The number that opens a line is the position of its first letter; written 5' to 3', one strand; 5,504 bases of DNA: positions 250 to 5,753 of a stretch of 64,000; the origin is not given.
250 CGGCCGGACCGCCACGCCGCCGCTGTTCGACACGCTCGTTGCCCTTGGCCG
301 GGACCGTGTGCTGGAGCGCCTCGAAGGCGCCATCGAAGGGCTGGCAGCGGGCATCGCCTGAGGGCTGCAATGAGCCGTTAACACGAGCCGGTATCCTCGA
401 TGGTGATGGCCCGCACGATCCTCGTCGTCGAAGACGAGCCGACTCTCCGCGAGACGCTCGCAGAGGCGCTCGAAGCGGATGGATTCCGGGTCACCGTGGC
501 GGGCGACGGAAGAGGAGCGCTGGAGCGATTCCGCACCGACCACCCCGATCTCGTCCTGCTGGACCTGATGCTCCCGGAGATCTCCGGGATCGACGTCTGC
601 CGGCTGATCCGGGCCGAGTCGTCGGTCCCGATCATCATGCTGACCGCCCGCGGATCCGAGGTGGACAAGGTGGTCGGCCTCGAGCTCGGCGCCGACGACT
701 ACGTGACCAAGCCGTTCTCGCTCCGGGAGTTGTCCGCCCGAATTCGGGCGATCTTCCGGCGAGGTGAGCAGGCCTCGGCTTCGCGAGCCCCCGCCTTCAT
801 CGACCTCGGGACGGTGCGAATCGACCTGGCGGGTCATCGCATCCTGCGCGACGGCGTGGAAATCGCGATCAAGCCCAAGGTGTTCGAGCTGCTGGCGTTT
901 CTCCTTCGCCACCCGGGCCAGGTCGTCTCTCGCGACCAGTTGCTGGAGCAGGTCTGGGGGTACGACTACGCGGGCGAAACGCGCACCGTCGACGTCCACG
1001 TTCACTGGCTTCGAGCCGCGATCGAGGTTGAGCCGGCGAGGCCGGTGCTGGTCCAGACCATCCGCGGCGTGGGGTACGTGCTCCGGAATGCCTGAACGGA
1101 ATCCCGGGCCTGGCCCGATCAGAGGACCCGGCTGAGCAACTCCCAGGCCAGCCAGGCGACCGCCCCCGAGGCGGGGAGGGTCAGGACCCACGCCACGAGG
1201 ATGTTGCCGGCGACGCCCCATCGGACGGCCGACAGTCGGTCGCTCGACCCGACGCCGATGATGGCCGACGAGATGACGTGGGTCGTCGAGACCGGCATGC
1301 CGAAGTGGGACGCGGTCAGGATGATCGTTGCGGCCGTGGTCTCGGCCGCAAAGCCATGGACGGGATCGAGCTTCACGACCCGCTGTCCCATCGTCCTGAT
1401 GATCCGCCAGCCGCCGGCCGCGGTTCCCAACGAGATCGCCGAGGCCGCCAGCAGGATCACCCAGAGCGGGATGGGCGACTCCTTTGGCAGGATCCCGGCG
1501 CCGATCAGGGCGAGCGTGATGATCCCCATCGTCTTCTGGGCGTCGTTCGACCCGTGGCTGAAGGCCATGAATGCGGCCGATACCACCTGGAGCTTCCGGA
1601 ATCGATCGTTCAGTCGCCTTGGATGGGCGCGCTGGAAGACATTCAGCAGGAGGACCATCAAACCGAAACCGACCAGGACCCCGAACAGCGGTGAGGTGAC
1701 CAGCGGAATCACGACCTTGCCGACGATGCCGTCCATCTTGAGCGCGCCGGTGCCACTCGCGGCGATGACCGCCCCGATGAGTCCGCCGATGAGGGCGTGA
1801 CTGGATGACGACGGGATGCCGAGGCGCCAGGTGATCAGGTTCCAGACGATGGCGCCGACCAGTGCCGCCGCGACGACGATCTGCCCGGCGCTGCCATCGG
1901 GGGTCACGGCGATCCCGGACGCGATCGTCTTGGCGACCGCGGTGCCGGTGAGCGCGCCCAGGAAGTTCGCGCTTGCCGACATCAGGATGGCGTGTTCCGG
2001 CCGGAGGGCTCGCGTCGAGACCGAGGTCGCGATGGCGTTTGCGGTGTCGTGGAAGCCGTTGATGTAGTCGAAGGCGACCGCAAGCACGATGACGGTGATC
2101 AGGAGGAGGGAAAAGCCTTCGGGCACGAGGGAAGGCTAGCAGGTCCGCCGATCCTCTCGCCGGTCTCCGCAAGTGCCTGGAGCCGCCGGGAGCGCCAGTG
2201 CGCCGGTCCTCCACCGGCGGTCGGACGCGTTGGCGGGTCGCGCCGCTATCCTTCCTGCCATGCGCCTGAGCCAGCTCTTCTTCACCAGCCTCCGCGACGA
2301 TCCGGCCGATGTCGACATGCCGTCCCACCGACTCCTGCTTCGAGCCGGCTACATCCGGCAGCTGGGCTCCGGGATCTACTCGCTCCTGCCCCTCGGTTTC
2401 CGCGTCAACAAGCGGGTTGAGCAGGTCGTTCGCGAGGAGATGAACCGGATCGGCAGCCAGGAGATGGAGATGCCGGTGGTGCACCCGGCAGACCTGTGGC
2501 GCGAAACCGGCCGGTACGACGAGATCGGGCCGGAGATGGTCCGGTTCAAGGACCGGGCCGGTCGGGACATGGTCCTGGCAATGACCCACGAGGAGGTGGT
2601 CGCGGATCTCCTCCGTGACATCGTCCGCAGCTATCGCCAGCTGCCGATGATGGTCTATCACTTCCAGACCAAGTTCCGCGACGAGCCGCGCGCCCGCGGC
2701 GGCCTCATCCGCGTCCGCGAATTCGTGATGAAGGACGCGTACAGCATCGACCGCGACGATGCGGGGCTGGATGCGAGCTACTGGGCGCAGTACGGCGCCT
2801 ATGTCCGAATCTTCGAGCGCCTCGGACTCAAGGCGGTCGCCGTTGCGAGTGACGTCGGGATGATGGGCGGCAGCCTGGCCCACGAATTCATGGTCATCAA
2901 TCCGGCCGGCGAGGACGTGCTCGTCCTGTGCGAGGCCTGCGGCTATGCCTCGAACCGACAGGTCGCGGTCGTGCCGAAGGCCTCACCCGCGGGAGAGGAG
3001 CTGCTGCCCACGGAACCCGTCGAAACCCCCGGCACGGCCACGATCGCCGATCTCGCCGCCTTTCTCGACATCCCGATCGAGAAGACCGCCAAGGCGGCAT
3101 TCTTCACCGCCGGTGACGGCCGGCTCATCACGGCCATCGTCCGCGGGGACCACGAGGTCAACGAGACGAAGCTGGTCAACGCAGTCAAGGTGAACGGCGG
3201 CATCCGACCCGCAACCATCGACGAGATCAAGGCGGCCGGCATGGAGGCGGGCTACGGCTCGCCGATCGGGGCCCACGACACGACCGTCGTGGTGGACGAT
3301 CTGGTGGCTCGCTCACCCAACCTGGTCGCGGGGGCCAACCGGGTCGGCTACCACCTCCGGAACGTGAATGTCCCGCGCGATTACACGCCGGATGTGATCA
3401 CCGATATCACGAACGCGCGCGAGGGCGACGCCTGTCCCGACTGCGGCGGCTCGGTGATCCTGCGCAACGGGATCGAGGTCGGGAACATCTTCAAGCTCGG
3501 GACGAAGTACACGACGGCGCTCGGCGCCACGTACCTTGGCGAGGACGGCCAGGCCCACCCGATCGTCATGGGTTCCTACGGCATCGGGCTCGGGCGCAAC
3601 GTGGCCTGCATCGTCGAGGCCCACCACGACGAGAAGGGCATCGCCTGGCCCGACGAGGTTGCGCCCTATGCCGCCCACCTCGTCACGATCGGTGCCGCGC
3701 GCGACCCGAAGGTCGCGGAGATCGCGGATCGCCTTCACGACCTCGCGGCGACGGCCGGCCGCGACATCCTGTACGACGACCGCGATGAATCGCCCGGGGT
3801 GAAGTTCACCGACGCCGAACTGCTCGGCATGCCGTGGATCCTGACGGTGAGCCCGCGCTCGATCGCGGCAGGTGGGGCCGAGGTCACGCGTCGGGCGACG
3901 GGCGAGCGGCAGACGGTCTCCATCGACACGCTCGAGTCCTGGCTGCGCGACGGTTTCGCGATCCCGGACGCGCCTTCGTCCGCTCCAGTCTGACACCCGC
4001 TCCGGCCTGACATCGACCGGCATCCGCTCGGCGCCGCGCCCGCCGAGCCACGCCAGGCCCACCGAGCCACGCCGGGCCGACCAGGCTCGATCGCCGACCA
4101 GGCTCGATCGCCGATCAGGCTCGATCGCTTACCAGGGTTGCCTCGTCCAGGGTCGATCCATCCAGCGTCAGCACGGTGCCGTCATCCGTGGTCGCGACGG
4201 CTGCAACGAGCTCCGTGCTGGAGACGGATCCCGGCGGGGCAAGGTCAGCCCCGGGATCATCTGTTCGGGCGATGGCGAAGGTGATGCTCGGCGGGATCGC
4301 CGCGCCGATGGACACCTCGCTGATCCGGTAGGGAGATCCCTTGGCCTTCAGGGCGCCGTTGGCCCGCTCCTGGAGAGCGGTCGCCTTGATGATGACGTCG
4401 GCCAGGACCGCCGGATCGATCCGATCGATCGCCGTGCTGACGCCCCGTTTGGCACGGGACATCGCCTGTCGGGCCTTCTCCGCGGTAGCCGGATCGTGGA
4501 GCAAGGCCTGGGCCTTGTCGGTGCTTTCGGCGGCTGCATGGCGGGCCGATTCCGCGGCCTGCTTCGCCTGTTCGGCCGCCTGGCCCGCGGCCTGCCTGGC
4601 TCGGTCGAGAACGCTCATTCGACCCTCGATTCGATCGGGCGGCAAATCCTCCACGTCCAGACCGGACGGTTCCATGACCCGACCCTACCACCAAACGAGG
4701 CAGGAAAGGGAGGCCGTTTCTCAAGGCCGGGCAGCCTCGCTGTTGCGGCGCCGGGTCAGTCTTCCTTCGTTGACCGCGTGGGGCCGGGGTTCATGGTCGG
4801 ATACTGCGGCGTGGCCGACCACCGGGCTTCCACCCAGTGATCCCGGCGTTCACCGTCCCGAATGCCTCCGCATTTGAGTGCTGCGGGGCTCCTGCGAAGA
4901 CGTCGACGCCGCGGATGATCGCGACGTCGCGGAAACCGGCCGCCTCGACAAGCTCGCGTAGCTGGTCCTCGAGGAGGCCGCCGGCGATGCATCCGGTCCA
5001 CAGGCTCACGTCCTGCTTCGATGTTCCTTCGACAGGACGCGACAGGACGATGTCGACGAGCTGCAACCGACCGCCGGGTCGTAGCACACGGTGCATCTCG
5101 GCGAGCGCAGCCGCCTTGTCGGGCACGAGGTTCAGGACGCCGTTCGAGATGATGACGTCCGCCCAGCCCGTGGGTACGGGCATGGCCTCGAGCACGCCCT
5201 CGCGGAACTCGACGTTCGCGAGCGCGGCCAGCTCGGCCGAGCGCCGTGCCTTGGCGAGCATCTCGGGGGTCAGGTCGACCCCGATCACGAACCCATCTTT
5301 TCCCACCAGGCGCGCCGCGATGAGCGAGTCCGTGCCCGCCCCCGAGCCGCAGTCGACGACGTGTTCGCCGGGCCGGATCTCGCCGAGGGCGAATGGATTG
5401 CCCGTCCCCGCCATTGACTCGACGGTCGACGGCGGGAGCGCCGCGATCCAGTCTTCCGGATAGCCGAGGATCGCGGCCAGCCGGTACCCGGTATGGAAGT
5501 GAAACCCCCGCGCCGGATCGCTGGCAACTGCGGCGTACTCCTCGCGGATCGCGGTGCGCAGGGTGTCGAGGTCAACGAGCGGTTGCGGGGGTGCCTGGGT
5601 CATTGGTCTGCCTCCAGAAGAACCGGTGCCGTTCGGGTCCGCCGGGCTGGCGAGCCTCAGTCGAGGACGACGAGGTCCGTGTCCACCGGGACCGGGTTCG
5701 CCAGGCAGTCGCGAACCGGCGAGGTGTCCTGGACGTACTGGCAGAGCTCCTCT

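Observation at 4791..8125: Self-contained ECF/ZAS module driving OsmC plus two atypical ArsM-like methyltransferases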

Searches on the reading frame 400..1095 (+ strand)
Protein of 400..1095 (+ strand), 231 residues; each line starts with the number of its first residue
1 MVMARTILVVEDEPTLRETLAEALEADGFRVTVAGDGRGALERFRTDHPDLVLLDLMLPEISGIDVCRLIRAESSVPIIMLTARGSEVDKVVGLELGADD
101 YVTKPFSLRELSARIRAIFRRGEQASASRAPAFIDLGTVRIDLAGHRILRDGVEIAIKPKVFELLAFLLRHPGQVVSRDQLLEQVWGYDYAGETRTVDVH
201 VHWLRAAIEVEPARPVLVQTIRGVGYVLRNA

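Call 8: search_protein_families(library=pfam, proteins=[window:400-1095:+], max_evalue=0.001)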
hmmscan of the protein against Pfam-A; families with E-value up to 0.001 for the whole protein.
window:400-1095:+ (231 aa): 3 families
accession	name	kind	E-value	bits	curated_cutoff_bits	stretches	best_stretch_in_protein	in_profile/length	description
PF00072.30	Response_reg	-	7.3e-33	113.5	30.2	1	7-116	1-111/111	Response regulator receiver domain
PF00486.34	Trans_reg_C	-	3.7e-28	97.9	26.2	1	154-228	3-77/77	Transcriptional regulatory protein, C terminal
PF23198.2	PDE8A_N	-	1.5e-05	25.4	29.6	1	5-76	11-83/147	PDE8A-like, N-terminal domain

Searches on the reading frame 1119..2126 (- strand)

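Call 8: search_protein_families(library=pfam, proteins=[window:1119-2126:-], max_evalue=0.001)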
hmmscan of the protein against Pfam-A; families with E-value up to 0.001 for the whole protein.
window:1119-2126:- (335 aa): 1 family
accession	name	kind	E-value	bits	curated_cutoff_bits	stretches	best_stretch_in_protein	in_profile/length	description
PF01384.25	PHO4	-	3.3e-100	335.9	33.7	1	23-324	1-350/350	Phosphate transporter family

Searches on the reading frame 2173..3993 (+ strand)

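Call 8: search_protein_families(library=pfam, proteins=[window:2173-3993:+], max_evalue=0.001)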
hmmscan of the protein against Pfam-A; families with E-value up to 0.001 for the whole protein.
window:2173-3993:+ (606 aa): 3 families
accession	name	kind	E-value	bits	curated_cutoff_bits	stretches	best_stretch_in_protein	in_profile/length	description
PF00587.30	tRNA-synt_2b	-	7.3e-26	91.8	29.3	1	124-484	2-179/179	tRNA synthetase class II core domain (G, H, P, S and T)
PF04073.20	tRNA_edit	-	2.1e-22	79.9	25.5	1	285-399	1-117/123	Aminoacyl-tRNA editing domain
PF03129.25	HGTP_anticodon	-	1.3e-13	51.4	21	1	512-592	12-92/94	Anticodon binding domain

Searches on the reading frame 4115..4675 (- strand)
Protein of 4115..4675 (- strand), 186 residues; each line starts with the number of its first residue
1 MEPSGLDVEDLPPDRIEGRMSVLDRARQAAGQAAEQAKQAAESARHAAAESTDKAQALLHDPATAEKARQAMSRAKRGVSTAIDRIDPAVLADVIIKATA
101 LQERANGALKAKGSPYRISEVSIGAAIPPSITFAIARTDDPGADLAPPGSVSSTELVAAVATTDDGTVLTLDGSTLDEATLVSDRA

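Call 8: search_protein_families(library=pfam, proteins=[window:4115-4675:-], max_evalue=0.001)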
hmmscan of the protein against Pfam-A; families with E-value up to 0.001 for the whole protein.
window:4115-4675:- (186 aa): 0 families

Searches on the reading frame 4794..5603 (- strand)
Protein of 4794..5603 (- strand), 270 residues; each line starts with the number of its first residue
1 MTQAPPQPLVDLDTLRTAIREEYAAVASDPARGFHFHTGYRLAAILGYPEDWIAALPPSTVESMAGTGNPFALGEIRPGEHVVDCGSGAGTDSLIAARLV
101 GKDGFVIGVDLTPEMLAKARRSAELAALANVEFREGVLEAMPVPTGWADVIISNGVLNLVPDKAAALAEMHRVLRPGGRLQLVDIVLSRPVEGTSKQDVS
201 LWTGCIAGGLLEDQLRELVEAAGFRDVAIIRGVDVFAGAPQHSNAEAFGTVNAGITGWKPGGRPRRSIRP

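Call 5: search_protein_families(library=pfam, proteins=[window:4794-5603:-], max_evalue=0.01)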
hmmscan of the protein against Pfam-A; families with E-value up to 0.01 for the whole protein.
seq(270 aa): 11 families
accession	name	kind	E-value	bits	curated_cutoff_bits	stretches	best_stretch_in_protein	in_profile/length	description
PF13847.12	Methyltransf_31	-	1.3e-29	103.2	27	1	77-223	2-145/145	Methyltransferase domain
PF13649.12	Methyltransf_25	-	8.3e-21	74.9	27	1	82-178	1-97/97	Methyltransferase domain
PF08241.18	Methyltransf_11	-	8.1e-20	71.7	21.2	1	83-180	1-93/95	Methyltransferase domain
PF01209.24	Ubie_methyltran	-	1.3e-15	57.8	20.1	1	77-203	46-170/233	ubiE/COQ5 methyltransferase family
PF08242.18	Methyltransf_12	-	7.9e-13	49.4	30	1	85-180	5-98/98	Methyltransferase domain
PF13489.12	Methyltransf_23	-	1.9e-11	44.4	27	1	71-228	15-163/164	Methyltransferase domain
PF01135.25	PCMT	-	1.8e-08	34.8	20.3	1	75-136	70-131/210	Protein-L-isoaspartate(D-aspartate) O-methyltransferase (PCMT)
PF00891.24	Methyltransf_2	-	5.9e-06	26.2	22.3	1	81-225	65-210/210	O-methyltransferase domain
PF06325.19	PrmA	-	0.00069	19.6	22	1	76-181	159-257/296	Ribosomal protein L11 methyltransferase (PrmA)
PF01728.25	FtsJ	-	0.0026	18.1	24.1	1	76-157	19-101/181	FtsJ-like methyltransferase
PF20922.3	Anamorsin_N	-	0.0034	17.6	27.1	1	148-189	52-94/163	Anamorsin, N-terminal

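Call 6: search_protein_families(library=ncbifam, proteins=[window:4794-5603:-], max_evalue=0.01)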
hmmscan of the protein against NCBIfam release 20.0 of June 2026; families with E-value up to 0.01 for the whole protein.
seq(270 aa): 50 families (the best 25 are shown)
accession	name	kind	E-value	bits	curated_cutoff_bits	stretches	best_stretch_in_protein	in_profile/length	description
NF041537.1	ArsM_AhpD_UU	exception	1.8e-67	227.6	510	1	12-231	10-229/345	arsenite methyltransferase/AhpD domain selenoprotein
NF008823.0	PRK11873.1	subfamily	9.8e-65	218.7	263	1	13-231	5-230/272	arsenite methyltransferase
NF047649.1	MTase_UXPK_star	exception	1.2e-61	208.2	460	1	12-231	10-230/283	methyltransferase/UXPK-star double selenoprotein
NF041536.1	ArsM_DUF2284_UU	exception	1e-60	205.4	575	1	11-232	9-230/459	arsenite methyltransferase/DUF2284 domain selenoprotein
NF040538.1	methyl_ArsM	equivalog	1.5e-30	106.5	500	2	147-231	171-257/356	arsinothricin biosynthesis methyltransferase ArsM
NF045667.1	MTase_DVU1556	equivalog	1.2e-23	83.7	155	1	70-225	14-161/213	DVU_1556 family methyltransferase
NF040539.1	AST_met_ArsM_2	exception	1.3e-21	77.6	240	1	81-230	59-211/262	putative arsinothricin biosynthesis methyltransferase ArsM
NF038099.1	AsSugarArsM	exception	4.1e-20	72.2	400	1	58-229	38-218/321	arsenosugar biosynthesis arsenite methyltransferase ArsM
NF001240.0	PRK00216.1-1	equivalog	1.3e-15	57.1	378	1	73-191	58-175/251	bifunctional demethylmenaquinone methyltransferase/2-methoxy-6-polyprenyl-1,4-benzoquinol methylase UbiE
NF001244.0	PRK00216.1-5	equivalog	3.9e-15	55.8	216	1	77-186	47-157/236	bifunctional demethylmenaquinone methyltransferase/2-methoxy-6-polyprenyl-1,4-benzoquinol methylase UbiE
NF052510.1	methyltran_MpqE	exception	2.9e-14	53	335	1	76-195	44-162/234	methyl-plastoquinone biosynthesis methyltransferase MpqE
TIGR01934.1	MenG_MenH_UbiE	subfamily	1e-13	51.1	158.35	1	77-186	38-145/223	ubiquinone/menaquinone biosynthesis methyltransferase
NF001243.0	PRK00216.1-4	equivalog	1.5e-13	50.6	235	1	75-184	44-153/237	demethylmenaquinone methyltransferase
NF043040.1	corrin_prot_MT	hypoth_equivalog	1.7e-13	50.5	180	1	76-189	38-154/216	corrinoid protein-associated methyltransferase CpaM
TIGR02752.1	MenG_heptapren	equivalog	2e-13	50.4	419.85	1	75-184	42-151/231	demethylmenaquinone methyltransferase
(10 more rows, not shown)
